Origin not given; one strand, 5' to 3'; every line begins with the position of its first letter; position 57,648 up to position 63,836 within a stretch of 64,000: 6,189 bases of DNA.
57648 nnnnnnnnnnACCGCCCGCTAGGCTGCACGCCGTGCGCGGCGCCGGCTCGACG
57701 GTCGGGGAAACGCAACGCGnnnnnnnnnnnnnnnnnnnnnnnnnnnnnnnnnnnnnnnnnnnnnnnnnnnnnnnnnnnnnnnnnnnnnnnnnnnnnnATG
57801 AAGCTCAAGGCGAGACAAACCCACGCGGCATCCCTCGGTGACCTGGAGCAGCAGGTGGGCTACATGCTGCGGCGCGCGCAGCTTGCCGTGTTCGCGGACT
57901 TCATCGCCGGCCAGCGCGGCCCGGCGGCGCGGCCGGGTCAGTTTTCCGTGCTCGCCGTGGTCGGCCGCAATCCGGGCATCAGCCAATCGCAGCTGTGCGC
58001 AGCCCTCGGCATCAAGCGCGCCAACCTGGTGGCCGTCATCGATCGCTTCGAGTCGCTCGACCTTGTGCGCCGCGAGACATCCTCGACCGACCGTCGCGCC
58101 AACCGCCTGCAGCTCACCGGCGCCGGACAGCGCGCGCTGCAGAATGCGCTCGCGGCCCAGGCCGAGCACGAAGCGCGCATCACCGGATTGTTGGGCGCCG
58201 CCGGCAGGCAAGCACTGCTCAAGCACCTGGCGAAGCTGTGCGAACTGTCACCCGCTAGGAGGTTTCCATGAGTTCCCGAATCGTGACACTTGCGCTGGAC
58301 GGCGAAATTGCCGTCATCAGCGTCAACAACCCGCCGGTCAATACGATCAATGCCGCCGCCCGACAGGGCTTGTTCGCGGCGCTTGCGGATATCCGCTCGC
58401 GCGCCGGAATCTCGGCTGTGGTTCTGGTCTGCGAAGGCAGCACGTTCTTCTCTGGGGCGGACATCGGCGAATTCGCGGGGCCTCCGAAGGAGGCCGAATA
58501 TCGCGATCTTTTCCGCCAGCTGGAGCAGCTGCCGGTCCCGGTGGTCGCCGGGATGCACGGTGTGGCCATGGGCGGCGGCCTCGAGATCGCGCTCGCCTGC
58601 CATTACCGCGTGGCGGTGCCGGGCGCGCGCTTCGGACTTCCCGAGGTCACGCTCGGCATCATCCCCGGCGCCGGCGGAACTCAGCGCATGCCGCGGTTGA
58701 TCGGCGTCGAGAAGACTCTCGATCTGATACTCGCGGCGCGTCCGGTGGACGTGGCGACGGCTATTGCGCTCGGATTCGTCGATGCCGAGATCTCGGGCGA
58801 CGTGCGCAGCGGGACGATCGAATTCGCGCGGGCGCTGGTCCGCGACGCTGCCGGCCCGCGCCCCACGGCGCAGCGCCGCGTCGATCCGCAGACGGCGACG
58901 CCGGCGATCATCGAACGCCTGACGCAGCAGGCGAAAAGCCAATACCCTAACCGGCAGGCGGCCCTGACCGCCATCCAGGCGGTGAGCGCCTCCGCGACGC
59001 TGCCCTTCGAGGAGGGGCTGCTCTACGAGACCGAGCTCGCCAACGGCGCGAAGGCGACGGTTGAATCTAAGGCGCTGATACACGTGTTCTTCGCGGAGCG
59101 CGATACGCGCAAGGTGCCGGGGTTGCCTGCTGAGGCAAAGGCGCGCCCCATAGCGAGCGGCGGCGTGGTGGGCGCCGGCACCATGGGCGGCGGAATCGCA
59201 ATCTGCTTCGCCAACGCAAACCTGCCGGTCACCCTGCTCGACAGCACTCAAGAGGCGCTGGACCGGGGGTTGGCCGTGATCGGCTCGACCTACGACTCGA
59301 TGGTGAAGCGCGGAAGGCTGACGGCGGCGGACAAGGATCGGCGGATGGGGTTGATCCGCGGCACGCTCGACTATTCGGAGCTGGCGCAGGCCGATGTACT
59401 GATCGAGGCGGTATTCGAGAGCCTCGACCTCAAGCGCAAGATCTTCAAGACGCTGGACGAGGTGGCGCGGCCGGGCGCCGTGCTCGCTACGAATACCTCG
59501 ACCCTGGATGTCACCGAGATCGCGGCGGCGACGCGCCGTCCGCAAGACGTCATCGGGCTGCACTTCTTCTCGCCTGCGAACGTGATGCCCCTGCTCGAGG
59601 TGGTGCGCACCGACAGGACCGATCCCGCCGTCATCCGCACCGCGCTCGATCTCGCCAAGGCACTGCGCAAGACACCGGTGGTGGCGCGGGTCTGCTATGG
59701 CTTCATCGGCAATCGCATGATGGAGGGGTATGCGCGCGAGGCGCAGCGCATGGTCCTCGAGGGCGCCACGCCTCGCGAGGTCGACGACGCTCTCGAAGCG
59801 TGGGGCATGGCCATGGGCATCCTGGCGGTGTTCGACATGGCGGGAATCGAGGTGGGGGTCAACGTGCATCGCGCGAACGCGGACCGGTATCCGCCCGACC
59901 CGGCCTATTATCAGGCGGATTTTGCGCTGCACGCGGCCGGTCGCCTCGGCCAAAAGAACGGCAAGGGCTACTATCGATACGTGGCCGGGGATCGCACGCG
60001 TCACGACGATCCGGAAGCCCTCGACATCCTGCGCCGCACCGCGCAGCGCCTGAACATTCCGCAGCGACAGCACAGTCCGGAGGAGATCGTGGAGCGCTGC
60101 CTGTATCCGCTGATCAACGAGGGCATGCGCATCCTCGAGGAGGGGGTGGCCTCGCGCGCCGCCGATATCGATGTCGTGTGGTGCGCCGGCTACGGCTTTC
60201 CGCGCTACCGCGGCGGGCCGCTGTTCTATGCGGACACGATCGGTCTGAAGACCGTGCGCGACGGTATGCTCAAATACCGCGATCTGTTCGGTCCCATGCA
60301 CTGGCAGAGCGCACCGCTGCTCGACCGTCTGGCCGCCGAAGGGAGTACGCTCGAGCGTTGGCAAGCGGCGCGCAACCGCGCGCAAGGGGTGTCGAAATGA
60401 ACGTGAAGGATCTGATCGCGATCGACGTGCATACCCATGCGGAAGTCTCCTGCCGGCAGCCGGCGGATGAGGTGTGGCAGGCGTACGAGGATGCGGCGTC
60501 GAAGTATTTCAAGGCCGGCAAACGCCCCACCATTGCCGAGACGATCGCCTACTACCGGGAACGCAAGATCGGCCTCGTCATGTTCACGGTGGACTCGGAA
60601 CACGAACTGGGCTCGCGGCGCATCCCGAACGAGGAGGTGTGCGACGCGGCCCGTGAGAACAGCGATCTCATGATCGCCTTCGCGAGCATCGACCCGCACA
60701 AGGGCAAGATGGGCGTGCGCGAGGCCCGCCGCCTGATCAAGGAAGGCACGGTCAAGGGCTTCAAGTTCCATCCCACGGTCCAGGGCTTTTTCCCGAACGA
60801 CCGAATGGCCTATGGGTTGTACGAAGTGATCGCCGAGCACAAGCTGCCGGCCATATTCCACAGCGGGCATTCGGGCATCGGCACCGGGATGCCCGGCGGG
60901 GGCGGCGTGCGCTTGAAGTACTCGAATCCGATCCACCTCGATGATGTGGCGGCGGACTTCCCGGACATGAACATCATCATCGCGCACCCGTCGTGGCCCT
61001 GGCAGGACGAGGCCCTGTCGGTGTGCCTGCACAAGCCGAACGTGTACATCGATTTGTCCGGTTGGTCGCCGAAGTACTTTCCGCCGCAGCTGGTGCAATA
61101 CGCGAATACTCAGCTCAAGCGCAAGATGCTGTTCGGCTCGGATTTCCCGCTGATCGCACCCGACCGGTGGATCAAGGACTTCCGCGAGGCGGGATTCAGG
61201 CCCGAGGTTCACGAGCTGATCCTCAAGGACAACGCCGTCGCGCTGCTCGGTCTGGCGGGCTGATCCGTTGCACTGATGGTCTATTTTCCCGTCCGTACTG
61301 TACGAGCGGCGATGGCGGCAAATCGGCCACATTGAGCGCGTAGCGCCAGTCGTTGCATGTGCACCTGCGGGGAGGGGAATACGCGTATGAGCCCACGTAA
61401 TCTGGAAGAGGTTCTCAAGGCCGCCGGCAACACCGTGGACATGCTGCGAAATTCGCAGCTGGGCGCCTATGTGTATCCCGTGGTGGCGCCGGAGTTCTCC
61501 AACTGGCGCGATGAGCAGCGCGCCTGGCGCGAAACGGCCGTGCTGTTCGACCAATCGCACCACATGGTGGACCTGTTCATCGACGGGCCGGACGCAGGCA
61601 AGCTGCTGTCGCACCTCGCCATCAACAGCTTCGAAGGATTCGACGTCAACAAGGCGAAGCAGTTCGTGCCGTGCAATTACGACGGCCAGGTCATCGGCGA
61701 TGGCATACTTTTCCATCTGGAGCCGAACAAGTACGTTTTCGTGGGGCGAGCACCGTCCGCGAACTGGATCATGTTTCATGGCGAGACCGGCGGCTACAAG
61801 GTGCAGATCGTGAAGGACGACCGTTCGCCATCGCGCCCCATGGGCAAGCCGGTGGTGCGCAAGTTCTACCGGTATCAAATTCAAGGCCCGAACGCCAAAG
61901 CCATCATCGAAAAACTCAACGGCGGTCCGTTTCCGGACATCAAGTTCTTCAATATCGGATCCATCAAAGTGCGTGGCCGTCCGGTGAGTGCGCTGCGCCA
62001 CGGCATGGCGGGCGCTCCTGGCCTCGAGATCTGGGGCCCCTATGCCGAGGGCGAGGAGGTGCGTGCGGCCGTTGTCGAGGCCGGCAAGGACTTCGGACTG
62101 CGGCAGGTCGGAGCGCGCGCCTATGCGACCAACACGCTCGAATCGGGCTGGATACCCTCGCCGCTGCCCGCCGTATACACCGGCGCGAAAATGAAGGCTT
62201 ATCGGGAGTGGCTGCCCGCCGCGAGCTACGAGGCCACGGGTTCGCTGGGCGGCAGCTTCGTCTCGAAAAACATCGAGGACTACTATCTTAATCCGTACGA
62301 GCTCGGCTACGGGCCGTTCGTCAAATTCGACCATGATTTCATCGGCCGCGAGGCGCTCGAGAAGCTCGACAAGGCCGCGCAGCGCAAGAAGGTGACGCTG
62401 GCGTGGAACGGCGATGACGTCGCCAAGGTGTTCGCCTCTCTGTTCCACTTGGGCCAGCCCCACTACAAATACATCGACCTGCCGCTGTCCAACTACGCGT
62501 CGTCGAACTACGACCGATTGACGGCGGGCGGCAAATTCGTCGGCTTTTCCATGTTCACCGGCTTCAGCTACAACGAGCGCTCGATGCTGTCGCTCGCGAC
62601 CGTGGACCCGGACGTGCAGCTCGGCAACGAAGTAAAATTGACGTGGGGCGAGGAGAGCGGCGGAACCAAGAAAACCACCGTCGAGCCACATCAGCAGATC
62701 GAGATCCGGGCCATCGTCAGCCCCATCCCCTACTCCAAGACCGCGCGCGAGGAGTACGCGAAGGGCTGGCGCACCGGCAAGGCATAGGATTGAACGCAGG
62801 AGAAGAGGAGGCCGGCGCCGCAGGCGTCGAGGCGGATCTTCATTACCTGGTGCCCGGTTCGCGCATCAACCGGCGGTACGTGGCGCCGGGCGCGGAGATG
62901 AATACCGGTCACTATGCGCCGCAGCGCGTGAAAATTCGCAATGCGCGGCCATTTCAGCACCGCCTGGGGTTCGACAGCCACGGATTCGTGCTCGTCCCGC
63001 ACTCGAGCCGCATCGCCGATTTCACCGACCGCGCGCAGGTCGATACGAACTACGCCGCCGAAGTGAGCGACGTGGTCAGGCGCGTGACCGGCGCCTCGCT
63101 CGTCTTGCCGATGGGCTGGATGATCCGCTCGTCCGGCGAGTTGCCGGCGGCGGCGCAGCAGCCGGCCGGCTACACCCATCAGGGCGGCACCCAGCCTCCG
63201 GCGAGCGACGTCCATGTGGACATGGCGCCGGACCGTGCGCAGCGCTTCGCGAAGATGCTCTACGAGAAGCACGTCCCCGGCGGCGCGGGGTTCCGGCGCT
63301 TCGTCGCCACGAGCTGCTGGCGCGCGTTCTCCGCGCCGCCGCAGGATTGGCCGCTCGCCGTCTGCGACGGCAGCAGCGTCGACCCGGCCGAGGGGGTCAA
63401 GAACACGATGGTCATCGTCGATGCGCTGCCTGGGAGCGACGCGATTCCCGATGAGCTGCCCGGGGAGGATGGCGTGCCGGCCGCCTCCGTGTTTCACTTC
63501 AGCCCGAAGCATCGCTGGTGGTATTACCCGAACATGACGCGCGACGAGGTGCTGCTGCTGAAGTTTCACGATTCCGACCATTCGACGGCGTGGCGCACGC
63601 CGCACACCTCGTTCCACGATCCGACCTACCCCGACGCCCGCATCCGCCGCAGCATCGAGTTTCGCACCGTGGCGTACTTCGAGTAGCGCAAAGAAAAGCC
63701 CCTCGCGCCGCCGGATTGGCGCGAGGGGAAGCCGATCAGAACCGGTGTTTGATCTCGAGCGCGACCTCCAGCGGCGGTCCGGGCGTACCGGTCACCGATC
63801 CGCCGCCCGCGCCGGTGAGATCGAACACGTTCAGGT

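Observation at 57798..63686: MarR, fused hydratase/dehydrogenase, amidohydrolase, LigM and CmcJ-like genes in one unit: CoA-dependent beta-oxidative side-chain shortening joined to THF-dependent O-demethylation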

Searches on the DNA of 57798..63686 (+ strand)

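Call 19: search_dna_similar(query=window:57798-63686:+, collection=plasmids, mode=near, max_rows=15)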
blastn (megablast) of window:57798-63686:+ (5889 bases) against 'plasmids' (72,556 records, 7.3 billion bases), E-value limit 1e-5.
Records with a match: 1; places in all: 1; records where one place covers at least 80% of the query: 0.
Best place of each record, by identity: 60-80% 1.
By first word of the organism name: Novosphingobium 1.
By predicted mobility (MOB-suite, as given by PLSDB): non-mobilizable 1.
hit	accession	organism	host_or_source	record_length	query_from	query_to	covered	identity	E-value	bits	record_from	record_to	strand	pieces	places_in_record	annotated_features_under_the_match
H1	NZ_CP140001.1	Novosphingobium capsulatum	-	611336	1673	1922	4%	74.1%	1e-14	92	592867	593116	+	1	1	3-hydroxyacyl-CoA dehydrogenase NAD-binding domain-containing protein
